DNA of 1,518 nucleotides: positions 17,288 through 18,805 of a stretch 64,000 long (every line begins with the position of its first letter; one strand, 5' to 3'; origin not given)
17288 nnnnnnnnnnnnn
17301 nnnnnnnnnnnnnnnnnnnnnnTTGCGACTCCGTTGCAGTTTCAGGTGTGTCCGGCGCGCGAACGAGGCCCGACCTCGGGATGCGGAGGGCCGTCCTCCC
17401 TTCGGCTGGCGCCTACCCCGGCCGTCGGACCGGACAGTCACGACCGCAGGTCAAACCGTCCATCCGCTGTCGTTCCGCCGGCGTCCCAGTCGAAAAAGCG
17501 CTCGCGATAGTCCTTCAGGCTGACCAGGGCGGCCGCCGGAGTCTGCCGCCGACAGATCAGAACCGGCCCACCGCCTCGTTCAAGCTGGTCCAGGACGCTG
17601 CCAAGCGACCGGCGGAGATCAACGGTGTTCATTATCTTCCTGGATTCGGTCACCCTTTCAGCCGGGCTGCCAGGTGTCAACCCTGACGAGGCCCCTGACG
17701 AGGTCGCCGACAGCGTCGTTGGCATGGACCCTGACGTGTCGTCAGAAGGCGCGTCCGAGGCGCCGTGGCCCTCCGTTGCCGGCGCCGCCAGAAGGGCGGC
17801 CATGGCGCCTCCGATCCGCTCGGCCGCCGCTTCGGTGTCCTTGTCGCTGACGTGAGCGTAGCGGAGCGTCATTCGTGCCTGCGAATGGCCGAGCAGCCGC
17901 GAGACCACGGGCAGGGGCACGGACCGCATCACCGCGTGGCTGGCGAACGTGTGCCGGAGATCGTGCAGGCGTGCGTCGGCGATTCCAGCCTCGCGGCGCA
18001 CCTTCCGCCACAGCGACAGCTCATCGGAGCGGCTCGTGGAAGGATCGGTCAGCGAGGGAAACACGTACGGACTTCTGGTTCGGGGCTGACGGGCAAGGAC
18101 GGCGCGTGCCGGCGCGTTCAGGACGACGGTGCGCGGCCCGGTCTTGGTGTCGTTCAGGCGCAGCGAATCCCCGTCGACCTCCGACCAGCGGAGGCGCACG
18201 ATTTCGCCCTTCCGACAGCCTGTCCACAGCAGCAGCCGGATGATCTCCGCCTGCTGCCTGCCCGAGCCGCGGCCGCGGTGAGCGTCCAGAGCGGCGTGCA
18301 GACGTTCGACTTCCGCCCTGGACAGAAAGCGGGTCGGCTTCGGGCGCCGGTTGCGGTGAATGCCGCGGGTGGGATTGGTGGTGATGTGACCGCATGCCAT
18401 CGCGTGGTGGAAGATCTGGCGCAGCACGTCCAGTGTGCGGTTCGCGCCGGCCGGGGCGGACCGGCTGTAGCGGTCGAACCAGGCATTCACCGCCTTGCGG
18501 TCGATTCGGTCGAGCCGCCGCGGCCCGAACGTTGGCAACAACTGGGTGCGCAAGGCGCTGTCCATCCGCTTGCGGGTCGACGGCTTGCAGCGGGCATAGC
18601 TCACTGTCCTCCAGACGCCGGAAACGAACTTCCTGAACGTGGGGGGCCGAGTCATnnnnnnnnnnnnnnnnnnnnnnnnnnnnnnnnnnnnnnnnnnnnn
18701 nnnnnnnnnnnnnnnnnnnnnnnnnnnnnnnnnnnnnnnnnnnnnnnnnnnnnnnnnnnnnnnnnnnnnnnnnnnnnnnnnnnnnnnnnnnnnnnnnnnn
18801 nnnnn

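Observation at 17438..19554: Two translationally coupled paralogous tyrosine recombinases, the second reading in frame into a Phd/YefM-like module, placed at one end of the putative invertible segment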

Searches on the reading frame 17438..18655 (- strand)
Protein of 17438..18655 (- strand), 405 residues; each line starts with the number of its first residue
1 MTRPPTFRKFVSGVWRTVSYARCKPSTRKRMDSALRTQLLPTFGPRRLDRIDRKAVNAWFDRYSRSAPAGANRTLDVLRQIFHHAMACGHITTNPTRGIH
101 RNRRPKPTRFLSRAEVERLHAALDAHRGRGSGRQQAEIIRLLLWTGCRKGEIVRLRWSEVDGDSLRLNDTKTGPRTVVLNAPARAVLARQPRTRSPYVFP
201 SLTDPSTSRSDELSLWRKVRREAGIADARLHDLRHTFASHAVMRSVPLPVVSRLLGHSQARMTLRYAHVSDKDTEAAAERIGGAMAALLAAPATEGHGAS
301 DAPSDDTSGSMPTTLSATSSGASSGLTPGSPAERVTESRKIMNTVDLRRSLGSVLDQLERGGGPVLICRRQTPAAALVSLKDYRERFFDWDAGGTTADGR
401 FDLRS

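Call 5: search_protein_families(library=pfam, proteins=[window:17438-18655:-], max_evalue=0.1)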
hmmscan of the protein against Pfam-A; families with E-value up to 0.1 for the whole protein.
window:17438-18655:- (405 aa): 4 families
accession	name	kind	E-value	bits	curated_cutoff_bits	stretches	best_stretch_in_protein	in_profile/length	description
PF00589.27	Phage_integrase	-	6.2e-24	85.1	27.1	1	110-271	2-170/172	Phage integrase family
PF22022.2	Phage_int_M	-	1.1e-09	38.8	27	1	20-99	13-93/96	Phage integrase central domain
PF02604.26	PhdYeFM_antitox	-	1.5e-06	28.3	29.8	1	345-384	7-46/74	Antitoxin Phd_YefM, type II toxin-antitoxin system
PF14659.12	Phage_int_SAM_3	-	0.00052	20.6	22.6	1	18-60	12-54/58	Phage integrase, N-terminal SAM-like domain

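Call 10: find_homologous_proteins(query=window:17438-18655:-, max_evalue=0.00001)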
Query window:17438-18655:- (405 aa): 3556 proteins with E <= 0.00001 among 8000 candidates; the best 120 are listed.
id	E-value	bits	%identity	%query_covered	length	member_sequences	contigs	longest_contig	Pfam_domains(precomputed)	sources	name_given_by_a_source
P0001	7.7e-266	899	100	100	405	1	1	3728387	PF02604.27,PF22022.3,PF00589.28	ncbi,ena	-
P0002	3.2e-179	614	74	95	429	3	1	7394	PF02604.27,PF22022.3,PF00589.28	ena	-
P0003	9.6e-175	599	71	96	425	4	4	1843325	PF02604.27,PF22022.3,PF00589.28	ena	-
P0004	2.3e-173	595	71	96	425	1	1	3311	PF02604.27,PF22022.3,PF00589.28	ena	-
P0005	3.2e-171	588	71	95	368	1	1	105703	PF02604.27,PF22022.3,PF00589.28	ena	-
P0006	3.9e-169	581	69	96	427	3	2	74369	PF02604.27,PF14659.13,PF22022.3,PF00589.28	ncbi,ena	-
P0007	1.3e-168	579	69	96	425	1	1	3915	PF02604.27,PF14659.13,PF22022.3,PF00589.28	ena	-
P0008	1.9e-163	562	67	96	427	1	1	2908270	PF02604.27,PF22022.3,PF00589.28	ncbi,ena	-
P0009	1.1e-162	560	69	95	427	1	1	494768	PF02604.27,PF22022.3,PF00589.28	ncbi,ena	-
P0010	4.9e-162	557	68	98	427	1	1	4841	PF02604.27,PF14659.13,PF22022.3,PF00589.28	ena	-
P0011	4.6e-161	554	67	97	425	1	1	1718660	PF02604.27,PF14659.13,PF22022.3,PF00589.28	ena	-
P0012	9.8e-161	553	67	95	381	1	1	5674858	PF02604.27,PF22022.3,PF00589.28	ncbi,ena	-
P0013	1.2e-160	553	68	97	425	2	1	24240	PF02604.27,PF14659.13,PF22022.3,PF00589.28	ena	-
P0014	7.0e-159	547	63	99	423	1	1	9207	PF02604.27,PF14659.13,PF22022.3,PF00589.28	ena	-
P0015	1.4e-158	546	67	95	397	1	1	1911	PF02604.27,PF14659.13,PF22022.3,PF00589.28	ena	-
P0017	1.0e-156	540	66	97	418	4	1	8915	PF02604.27,PF22022.3,PF00589.28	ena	-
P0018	1.5e-156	539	66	97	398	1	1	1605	PF02604.27,PF22022.3,PF00589.28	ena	-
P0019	1.7e-154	533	65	95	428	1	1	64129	PF02604.27,PF14659.13,PF22022.3,PF00589.28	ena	-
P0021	2.6e-150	519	62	95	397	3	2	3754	PF02604.27,PF14659.13,PF22022.3,PF00589.28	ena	-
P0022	8.0e-150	517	66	95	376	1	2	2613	PF02604.27,PF14659.13,PF22022.3,PF00589.28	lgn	-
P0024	1.5e-149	516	63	96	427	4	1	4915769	PF02604.27,PF22022.3,PF00589.28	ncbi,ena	-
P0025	2.9e-149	515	62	96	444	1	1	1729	PF02604.27,PF14659.13,PF22022.3,PF00589.28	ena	-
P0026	4.3e-149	515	74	80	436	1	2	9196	PF22022.3,PF00589.28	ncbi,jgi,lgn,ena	-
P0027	4.9e-149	515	64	97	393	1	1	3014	PF02604.27,PF22022.3,PF00589.28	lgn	-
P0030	2.6e-147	509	65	94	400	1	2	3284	PF02604.27,PF22022.3,PF00589.28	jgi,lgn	-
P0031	2.7e-147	509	64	94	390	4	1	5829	PF02604.27,PF22022.3,PF00589.28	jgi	-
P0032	3.1e-147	509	80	71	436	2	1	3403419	PF22022.3,PF00589.28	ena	-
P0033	8.1e-146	504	64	97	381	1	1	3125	PF02604.27,PF22022.3,PF00589.28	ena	-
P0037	3.9e-144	499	60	96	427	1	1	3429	PF02604.27,PF22022.3,PF00589.28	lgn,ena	-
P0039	1.0e-143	497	60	96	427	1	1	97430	PF02604.27,PF22022.3,PF00589.28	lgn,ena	-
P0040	1.2e-143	497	61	98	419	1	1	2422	PF02604.27,PF22022.3,PF00589.28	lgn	-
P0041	8.4e-143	494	61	95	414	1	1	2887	PF02604.27,PF22022.3,PF00589.28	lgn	-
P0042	2.6e-142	493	64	94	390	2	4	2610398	PF02604.27,PF14659.13,PF22022.3,PF00589.28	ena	-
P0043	3.0e-142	492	61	95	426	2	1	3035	PF02604.27,PF22022.3,PF00589.28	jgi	-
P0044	6.4e-142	491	63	94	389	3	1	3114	PF02604.27,PF14659.13,PF22022.3,PF00589.28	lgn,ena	-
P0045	8.4e-142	491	63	94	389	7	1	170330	PF02604.27,PF14659.13,PF22022.3,PF00589.28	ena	-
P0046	1.0e-141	491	62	95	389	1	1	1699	PF02604.27,PF14659.13,PF22022.3,PF00589.28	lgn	-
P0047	1.0e-141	491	59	96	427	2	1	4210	PF02604.27,PF22022.3,PF00589.28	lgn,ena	-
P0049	2.4e-141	489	70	82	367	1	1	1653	PF02604.27,PF00589.28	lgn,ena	-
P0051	7.1e-140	485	62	94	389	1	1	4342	PF02604.27,PF14659.13,PF22022.3,PF00589.28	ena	-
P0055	2.1e-139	483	65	89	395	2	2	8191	PF02604.27,PF00589.28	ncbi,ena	-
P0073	4.2e-137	475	63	89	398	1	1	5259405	PF02604.27,PF22022.3,PF00589.28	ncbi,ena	-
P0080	3.3e-136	472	67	88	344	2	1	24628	PF02604.27,PF22022.3,PF00589.28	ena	-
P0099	2.1e-134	467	64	88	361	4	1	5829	PF02604.27,PF00589.28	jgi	-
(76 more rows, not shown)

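Call 12: find_encoding_contigs(protein=P0001, flank=10000, max_places=3)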
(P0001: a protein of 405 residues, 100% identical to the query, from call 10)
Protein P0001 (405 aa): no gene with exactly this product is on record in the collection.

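Call 13: find_encoding_contigs(protein=P0003, flank=10000, max_places=3)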
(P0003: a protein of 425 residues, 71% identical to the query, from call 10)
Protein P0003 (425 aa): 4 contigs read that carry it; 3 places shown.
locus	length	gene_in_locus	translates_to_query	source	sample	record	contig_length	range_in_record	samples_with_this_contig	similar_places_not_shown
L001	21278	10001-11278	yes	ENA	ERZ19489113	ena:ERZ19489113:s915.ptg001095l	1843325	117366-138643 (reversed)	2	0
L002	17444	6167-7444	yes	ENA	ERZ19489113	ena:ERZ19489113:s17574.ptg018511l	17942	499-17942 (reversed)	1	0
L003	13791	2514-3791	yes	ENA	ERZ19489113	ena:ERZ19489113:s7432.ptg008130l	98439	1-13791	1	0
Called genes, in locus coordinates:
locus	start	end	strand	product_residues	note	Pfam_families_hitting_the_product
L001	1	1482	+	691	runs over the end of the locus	PF07584:BatA, PF13519:VWA_2, PF14258:DUF4350 (weak)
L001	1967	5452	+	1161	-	PF13779:DUF4175 (faint)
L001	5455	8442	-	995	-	PF06634:DUF1156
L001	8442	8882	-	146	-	PF01850:PIN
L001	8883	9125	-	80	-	-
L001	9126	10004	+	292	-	PF14659:Phage_int_SAM_3 (weak), PF22022:Phage_int_M, PF00589:Phage_integrase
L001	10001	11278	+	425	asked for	PF22022:Phage_int_M, PF00589:Phage_integrase, PF02604:PhdYeFM_antitox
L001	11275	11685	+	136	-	PF01850:PIN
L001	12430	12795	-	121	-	-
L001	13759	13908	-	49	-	-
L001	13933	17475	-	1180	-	PF18731:HEPN_Swt1, PF04465:DUF499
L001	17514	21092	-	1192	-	PF00176:SNF2-rel_dom, PF00270:DEAD, PF04851:ResIII, PF00271:Helicase_C, PF13020:NOV_C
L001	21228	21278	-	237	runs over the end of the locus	PF00702:Hydrolase, PF13419:HAD_2, PF13242:Hydrolase_like (weak)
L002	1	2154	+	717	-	?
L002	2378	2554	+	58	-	-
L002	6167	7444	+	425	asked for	PF22022:Phage_int_M, PF00589:Phage_integrase, PF02604:PhdYeFM_antitox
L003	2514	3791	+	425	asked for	PF22022:Phage_int_M, PF00589:Phage_integrase, PF02604:PhdYeFM_antitox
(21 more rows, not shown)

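Call 14: find_encoding_contigs(protein=P0008, flank=10000, max_places=2)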
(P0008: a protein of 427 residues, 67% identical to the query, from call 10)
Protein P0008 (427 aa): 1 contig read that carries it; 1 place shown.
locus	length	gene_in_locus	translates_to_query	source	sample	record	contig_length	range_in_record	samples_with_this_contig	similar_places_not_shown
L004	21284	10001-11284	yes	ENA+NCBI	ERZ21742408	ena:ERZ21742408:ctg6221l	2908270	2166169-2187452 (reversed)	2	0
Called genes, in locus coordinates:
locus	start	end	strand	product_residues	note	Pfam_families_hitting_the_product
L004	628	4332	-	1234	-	PF00082:Peptidase_S8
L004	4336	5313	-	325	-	PF07728:AAA_5 (faint), PF00004:AAA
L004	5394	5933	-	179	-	-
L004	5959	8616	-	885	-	-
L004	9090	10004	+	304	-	PF14659:Phage_int_SAM_3 (weak), PF22022:Phage_int_M (faint), PF00589:Phage_integrase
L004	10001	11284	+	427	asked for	PF22022:Phage_int_M, PF00589:Phage_integrase, PF02604:PhdYeFM_antitox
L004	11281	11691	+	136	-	PF01850:PIN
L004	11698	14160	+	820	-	PF06634:DUF1156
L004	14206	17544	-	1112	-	PF18731:HEPN_Swt1, PF04465:DUF499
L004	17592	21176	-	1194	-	PF00176:SNF2-rel_dom, PF00270:DEAD, PF04851:ResIII, PF00271:Helicase_C, PF13020:NOV_C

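Call 16: search_protein_families(library=padloc, proteins=[window:17438-18655:-], max_evalue=0.001)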
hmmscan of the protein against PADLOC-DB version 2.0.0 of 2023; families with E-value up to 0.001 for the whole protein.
window:17438-18655:- (405 aa): 0 families

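Call 34: find_related_loci(query=A2, collection=genome_contigs, flank=10000)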
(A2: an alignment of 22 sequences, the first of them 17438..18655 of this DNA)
Query A2 (405 aa) in genome_contigs; peptide patterns used: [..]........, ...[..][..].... (x = any residue, [..] = any of these).
600 stretches matched a pattern (row limit reached: there are more); 543 encode a relative of the query (tblastn E <= 1e-3); the best 80 are kept; 80 distinct loci.
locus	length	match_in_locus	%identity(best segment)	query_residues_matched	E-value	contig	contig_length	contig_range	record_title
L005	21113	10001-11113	67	5-389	1e-165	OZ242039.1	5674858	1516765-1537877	MAG: Bryobacterales bacterium isolate f291685d-7c75-44d5-85f0-5ff5b10f0266 genome assembly, chromosome: 1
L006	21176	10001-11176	67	4-392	1e-161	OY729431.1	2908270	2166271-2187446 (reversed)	MAG: Vicinamibacteria bacterium isolate 6b1ebb23-bf14-4213-9fd5-2478dc99539b genome assembly, chromosome: 1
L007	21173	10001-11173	63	5-392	9e-154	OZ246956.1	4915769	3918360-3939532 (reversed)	MAG: Thermoanaerobaculia bacterium isolate 44e70480-f7af-46fd-94ad-8fb40e9277de genome assembly, chromosome: 1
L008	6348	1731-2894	64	5-392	2e-153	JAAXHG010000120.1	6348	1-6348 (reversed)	MAG: Vicinamibacteraceae bacterium isolate Plut_88883 unfiltered_Plut_88883_genomic_contig_1025882, whole genome shotgun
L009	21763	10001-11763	76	5-324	6e-152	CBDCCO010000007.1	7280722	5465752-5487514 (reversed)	MAG: Vicinamibacterales bacterium isolate 33854e28-373d-43bf-a5c3-6fc065bbcf3f genome assembly, contig: contig_7, whole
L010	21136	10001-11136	74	5-392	1e-146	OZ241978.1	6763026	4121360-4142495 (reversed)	MAG: Vicinamibacterales bacterium isolate 51a24197-77cf-4160-b0f1-11ac4e34766b genome assembly, chromosome: 1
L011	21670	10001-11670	77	4-293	5e-140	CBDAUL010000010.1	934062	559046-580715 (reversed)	MAG: Vicinamibacterales bacterium isolate 3187d3cd-29f7-40f2-88d1-47a6769d9de4 genome assembly, contig: contig_10, whole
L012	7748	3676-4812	61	5-392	2e-136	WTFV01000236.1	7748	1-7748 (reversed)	MAG: Acidobacteria bacterium isolate CO36386bin_12 NODE_3888_length_7748_cov_19.954374, whole genome shotgun sequence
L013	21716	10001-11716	73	4-337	1e-135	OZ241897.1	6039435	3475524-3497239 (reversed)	MAG: Acidobacteriota bacterium isolate 7b4b86e9-9a4d-44db-aaa0-056d26db6e00 genome assembly, chromosome: 1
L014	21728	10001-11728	71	1-337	4e-133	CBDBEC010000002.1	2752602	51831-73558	MAG: Longimicrobiales bacterium isolate bda4050e-511f-4aaa-a039-d0144e0c49ad genome assembly, contig: contig_2, whole ge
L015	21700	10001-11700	71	5-302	6e-133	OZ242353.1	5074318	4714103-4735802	MAG: Candidatus Multivorans sp. isolate c55290c9-873c-4a20-8066-ae299be9a5bf genome assembly, chromosome: 1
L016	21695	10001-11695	69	5-298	5e-132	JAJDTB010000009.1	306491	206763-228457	MAG: Gemmatimonadetes bacterium isolate jk18x11bins.40 k141_666655, whole genome shotgun sequence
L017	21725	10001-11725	70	3-339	2e-131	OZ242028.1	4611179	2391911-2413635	MAG: Longimicrobiales bacterium isolate 4ff28408-fd68-4aab-b988-5c1bd4018f56 genome assembly, chromosome: 1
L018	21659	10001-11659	71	5-337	2e-130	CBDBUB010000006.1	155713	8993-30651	MAG: Longimicrobiales bacterium isolate 604f19ae-e220-46ce-a052-2e0d8117235f genome assembly, contig: contig_6, whole ge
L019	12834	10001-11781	62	1-332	4e-130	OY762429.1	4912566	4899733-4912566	MAG: Terriglobia bacterium isolate aa40cff0-ace7-4b53-8087-0ef5d3f4acaf genome assembly, chromosome: 1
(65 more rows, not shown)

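Call 38: find_encoding_contigs(protein=P0032, flank=10000, max_places=2)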
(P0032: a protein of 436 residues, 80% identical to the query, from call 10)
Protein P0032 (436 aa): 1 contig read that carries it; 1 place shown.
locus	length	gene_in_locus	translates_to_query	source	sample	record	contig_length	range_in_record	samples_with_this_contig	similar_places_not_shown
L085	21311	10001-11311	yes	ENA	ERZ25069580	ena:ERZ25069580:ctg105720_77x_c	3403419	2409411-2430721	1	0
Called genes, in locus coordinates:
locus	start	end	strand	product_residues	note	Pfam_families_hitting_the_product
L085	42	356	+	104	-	-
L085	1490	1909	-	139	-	-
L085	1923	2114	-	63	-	-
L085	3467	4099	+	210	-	-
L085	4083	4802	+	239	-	-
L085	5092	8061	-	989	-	PF06634:DUF1156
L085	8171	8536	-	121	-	PF01934:HepT-like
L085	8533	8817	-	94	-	PF01909:NTP_transf_2, PF18765:Polbeta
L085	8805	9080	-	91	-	-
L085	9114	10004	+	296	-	PF14659:Phage_int_SAM_3 (weak), PF22022:Phage_int_M, PF00589:Phage_integrase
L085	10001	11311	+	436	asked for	PF22022:Phage_int_M, PF00589:Phage_integrase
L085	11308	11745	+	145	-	PF01850:PIN (weak)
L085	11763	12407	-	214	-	-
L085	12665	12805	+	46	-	-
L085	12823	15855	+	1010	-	PF06634:DUF1156, PF02086:MethyltransfD12 (faint)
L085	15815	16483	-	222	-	-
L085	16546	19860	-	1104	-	PF18731:HEPN_Swt1, PF04465:DUF499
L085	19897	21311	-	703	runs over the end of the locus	PF00271:Helicase_C, PF13020:NOV_C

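Call 39: find_encoding_contigs(protein=P0026, flank=6000, max_places=2)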
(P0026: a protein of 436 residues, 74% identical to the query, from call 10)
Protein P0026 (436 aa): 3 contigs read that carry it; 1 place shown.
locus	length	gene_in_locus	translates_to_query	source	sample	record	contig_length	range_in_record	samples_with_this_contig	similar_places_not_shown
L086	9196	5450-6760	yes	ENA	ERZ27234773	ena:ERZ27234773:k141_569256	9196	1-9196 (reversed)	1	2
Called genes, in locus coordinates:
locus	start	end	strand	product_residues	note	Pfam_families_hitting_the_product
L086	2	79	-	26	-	?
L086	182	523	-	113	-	PF01934:HepT-like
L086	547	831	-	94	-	PF01909:NTP_transf_2, PF18765:Polbeta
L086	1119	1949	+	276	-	PF14659:Phage_int_SAM_3 (weak), PF22022:Phage_int_M (weak), PF00589:Phage_integrase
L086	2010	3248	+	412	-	PF13495:Phage_int_SAM_4 (faint), PF02899:Phage_int_SAM_1, PF00589:Phage_integrase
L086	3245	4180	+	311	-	PF00589:Phage_integrase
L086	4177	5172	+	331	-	PF02899:Phage_int_SAM_1, PF00589:Phage_integrase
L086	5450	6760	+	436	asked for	PF22022:Phage_int_M, PF00589:Phage_integrase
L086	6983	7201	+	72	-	PF01850:PIN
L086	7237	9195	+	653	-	?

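Call 52: predict_structure(alignment_id=A2)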
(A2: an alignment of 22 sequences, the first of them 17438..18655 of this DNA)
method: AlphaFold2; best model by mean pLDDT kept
length: 405 residues; sequences in the alignment: 22
mean_pLDDT: 67.7   pTM: 0.34
mean pLDDT of the five models: 67.7, 65.3, 63.2, 59.6, 58.1
residues with pLDDT >= 90: 95; 70-90: 82; 50-70: 144; < 50: 84
segments of 3 or more residues with pLDDT < 50: 105-116, 125-129, 291-338, 388-405
pLDDT, mean of each block of 10 residues (from residue 1): 90 92 89 95 96 96 88 95 95 95 54 47 51 74 76 90 83 77 85 87 83 63 60 66 60 59 56 63 58 39 34 32 26 37 58 69 63 62 53 32 30
secondary structure, 60 per line:
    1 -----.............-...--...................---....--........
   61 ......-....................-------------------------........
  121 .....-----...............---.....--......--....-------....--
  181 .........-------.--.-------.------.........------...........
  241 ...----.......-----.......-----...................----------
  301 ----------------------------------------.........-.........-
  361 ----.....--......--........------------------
elements in order: H7-18 H25-43 H53-66 H68-87 H113-125 H131-145 H149-153 E164-167 E175-178 H181-189 H215-223 H230-243 H248-254 H260-266 H272-290 E341-343 H344-349 H351-359 E365-369 E372-377 H380-387
